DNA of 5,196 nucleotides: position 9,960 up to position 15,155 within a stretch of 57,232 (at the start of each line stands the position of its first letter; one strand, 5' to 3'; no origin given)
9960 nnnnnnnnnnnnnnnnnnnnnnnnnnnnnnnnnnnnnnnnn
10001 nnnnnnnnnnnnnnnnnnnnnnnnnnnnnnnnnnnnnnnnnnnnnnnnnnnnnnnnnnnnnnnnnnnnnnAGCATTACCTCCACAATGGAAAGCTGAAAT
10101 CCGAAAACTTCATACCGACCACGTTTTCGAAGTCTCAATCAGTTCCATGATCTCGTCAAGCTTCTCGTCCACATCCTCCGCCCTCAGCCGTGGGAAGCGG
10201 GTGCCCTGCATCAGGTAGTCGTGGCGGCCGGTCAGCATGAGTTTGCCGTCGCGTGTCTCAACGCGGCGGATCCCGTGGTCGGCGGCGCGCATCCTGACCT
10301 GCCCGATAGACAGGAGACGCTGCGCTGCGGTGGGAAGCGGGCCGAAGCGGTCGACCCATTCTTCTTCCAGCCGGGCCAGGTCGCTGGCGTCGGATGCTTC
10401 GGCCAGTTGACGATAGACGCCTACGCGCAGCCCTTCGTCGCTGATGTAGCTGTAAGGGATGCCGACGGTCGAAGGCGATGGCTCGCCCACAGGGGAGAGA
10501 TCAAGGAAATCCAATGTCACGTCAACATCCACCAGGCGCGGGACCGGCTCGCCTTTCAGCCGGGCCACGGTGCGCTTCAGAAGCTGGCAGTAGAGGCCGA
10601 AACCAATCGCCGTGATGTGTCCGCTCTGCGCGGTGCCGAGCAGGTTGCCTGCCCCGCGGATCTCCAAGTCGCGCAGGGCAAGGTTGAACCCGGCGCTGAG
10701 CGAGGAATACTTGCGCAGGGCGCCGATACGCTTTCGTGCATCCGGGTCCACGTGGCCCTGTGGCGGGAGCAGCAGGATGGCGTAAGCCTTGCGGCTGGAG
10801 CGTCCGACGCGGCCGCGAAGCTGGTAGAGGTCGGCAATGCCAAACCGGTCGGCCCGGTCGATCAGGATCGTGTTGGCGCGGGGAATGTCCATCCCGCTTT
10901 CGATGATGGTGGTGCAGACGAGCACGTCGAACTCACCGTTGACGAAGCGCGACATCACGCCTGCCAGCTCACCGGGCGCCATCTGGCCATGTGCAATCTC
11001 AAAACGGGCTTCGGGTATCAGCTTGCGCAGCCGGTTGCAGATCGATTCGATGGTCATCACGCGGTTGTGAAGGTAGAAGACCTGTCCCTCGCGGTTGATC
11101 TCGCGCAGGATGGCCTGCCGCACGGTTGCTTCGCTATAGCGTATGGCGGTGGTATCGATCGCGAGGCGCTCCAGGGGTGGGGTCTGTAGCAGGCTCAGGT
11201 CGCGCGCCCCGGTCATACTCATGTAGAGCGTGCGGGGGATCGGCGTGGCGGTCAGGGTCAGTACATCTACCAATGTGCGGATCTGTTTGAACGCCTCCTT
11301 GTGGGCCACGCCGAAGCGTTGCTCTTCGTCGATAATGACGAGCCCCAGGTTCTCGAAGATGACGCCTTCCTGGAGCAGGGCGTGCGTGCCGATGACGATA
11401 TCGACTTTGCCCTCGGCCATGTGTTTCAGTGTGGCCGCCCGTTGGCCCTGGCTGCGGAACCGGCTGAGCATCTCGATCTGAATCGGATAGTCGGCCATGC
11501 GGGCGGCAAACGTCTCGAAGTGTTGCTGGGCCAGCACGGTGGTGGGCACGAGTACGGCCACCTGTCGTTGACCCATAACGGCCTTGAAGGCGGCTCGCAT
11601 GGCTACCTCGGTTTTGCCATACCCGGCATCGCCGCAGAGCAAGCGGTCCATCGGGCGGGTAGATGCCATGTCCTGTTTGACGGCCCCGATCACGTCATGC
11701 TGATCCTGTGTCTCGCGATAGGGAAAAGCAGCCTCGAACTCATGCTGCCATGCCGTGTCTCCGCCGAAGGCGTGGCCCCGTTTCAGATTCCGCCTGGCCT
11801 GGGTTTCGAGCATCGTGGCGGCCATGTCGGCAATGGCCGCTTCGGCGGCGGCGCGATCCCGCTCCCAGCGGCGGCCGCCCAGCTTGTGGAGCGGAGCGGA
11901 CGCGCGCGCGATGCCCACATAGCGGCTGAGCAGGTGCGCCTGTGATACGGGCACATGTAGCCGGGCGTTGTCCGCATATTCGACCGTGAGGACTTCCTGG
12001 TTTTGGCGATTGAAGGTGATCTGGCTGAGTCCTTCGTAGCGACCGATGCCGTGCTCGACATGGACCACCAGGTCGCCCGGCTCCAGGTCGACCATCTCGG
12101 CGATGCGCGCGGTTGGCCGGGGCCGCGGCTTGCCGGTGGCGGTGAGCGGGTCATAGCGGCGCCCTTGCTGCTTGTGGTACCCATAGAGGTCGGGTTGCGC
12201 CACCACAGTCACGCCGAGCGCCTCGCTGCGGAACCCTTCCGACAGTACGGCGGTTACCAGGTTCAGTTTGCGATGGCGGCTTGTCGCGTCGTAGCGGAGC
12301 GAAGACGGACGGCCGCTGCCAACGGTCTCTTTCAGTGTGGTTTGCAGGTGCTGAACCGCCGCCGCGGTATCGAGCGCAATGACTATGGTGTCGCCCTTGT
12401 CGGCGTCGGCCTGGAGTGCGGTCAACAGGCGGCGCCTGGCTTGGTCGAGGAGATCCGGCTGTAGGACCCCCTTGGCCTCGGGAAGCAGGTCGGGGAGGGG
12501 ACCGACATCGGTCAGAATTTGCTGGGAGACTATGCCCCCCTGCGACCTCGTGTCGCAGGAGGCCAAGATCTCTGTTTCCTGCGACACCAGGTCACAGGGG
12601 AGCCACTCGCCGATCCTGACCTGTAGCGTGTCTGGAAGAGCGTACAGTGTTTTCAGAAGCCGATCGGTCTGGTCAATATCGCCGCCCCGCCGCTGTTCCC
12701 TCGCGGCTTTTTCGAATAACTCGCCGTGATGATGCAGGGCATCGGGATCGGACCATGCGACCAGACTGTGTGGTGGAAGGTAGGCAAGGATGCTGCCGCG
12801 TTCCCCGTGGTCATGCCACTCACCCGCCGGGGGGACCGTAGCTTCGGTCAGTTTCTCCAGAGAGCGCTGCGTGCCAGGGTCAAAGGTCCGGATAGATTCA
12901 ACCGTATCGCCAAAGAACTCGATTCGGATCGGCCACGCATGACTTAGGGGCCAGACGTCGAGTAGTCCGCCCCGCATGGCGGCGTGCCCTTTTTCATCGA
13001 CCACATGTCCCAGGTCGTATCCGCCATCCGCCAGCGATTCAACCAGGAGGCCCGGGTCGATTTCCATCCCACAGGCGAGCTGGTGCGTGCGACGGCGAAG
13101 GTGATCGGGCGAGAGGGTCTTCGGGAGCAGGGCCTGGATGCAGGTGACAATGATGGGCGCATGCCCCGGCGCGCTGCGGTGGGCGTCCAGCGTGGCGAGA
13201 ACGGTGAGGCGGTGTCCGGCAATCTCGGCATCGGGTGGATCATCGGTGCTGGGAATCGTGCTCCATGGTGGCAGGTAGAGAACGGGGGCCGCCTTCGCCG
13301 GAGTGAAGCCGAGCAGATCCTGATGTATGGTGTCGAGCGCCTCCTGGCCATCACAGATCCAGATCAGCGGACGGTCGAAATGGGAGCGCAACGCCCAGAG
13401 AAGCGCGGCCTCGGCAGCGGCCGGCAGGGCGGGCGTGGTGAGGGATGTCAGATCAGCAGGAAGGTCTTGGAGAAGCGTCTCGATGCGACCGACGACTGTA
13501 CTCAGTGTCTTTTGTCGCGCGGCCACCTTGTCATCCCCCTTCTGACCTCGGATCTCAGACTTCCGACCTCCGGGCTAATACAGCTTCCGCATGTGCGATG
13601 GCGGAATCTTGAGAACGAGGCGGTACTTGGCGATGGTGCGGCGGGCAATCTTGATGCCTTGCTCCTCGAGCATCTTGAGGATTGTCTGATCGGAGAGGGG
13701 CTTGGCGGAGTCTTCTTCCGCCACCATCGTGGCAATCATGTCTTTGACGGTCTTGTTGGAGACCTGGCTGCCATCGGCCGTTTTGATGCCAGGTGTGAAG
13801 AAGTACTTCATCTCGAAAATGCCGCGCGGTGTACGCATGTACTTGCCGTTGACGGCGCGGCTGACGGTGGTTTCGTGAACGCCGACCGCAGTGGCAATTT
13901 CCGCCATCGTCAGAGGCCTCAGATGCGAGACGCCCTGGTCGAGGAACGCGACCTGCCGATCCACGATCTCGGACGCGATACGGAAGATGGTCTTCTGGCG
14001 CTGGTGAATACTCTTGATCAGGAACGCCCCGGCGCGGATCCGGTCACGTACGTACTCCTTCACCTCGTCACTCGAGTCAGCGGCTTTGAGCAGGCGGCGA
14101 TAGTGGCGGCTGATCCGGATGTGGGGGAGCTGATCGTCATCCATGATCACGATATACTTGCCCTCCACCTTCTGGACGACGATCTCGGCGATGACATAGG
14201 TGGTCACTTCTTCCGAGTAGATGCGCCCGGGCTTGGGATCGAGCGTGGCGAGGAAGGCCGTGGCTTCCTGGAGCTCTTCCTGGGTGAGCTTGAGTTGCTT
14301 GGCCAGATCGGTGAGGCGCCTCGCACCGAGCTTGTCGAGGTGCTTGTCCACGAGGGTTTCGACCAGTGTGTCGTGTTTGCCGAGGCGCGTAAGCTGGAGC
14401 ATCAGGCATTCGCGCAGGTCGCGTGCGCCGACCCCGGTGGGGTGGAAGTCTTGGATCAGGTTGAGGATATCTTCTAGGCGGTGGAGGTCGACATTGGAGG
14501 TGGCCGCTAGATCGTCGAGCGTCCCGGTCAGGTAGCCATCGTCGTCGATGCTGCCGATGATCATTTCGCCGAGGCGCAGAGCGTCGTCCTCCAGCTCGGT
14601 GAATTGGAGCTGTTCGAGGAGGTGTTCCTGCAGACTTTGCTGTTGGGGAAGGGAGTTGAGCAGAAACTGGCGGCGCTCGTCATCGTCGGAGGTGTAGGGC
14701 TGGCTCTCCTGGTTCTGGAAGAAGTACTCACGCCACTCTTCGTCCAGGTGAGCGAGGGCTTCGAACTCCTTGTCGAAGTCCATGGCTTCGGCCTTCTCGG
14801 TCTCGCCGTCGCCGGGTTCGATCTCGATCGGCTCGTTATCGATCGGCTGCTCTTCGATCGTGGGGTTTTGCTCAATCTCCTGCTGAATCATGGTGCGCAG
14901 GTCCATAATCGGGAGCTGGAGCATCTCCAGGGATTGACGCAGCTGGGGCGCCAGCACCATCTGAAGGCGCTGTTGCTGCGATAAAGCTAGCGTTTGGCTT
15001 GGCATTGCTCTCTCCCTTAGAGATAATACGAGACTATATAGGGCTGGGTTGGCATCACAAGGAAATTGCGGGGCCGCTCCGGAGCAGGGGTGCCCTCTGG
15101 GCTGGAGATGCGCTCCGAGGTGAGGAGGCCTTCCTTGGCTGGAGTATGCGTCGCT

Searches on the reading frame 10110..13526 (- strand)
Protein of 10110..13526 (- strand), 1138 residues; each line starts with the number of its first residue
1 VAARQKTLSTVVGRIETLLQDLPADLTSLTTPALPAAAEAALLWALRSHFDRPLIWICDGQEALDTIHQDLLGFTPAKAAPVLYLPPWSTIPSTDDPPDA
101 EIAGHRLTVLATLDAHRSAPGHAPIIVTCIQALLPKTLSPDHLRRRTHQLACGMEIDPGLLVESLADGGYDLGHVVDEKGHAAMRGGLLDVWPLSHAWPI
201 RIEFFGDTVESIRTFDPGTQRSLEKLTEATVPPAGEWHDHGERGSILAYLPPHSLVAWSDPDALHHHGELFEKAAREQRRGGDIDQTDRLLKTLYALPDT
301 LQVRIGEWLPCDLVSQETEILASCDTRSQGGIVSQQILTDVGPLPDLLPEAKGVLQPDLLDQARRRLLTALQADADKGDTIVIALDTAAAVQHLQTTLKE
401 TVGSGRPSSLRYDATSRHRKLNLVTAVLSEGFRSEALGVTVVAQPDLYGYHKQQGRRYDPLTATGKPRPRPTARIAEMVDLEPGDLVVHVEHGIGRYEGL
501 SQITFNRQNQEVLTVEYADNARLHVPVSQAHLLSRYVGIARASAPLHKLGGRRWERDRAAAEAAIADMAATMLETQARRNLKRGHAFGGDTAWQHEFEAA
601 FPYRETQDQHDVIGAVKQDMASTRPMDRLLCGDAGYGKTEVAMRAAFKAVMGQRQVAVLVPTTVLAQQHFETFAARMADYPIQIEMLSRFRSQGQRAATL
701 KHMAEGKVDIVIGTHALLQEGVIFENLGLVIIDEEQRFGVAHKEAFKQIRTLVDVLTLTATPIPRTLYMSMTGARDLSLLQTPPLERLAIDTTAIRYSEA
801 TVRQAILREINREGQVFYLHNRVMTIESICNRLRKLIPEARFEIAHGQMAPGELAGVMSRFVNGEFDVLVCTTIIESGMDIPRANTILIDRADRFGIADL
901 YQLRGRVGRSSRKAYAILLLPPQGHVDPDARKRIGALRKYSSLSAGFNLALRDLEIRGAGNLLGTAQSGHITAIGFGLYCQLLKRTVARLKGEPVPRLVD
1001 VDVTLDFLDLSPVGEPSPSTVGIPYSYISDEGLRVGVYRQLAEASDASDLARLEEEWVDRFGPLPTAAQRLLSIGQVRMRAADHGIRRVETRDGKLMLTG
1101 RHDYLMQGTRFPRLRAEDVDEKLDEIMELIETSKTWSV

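Call 55: search_protein_families(library=pfam, proteins=[window:10110-13526:-], max_evalue=0.00001)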
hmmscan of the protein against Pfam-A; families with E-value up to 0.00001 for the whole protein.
window:10110-13526:- (1138 aa): 6 families
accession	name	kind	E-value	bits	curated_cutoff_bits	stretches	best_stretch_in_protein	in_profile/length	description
PF00270.35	DEAD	-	1.1e-22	80.9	26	1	608-767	3-164/167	DEAD/DEAH box helicase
PF00271.37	Helicase_C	-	3.2e-21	76.1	23.5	1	806-910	10-109/110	Helicase conserved C-terminal domain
PF17757.6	UvrB_inter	-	6.5e-20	71.5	22.9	1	150-236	3-90/91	UvrB interaction domain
PF02559.22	CarD_TRCF_RID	-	1.5e-18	67.1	23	1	481-537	1-57/57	CarD-like/TRCF RID domain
PF03461.20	TRCF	-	3.9e-18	66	25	1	1022-1099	6-83/95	TRCF domain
PF04851.21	ResIII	-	7.4e-07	29.7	22.5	1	608-762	7-162/164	Type III restriction enzyme, res subunit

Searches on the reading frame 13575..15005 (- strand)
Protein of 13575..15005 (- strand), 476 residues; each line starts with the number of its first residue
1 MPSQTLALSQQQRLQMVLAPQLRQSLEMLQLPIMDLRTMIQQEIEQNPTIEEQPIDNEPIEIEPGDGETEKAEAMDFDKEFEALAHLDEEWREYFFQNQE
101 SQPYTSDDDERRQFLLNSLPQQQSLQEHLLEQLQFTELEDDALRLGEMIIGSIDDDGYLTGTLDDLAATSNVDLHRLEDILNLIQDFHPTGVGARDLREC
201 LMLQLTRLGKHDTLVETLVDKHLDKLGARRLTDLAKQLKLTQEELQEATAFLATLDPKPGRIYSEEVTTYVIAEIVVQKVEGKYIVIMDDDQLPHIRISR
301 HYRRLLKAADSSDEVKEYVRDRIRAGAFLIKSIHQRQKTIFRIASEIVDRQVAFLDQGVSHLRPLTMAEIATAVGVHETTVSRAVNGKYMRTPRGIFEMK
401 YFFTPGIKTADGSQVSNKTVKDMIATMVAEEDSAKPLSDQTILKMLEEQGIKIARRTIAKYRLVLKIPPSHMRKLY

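Call 55: search_protein_families(library=pfam, proteins=[window:13575-15005:-], max_evalue=0.00001)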
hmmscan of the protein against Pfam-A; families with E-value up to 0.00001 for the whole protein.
window:13575-15005:- (476 aa): 3 families
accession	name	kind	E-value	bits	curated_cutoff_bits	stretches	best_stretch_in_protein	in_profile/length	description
PF04552.19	Sigma54_DBD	-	6.4e-60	201.9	22.8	1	317-474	2-159/160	Sigma-54, DNA binding domain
PF04963.19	Sigma54_CBD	-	1.2e-57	195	22.9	1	119-302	6-185/185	Sigma-54 factor, core binding domain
PF00309.25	Sigma54_AID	-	1.5e-11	44.3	23.8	1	8-52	2-46/46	Sigma-54 factor, Activator interacting domain (AID)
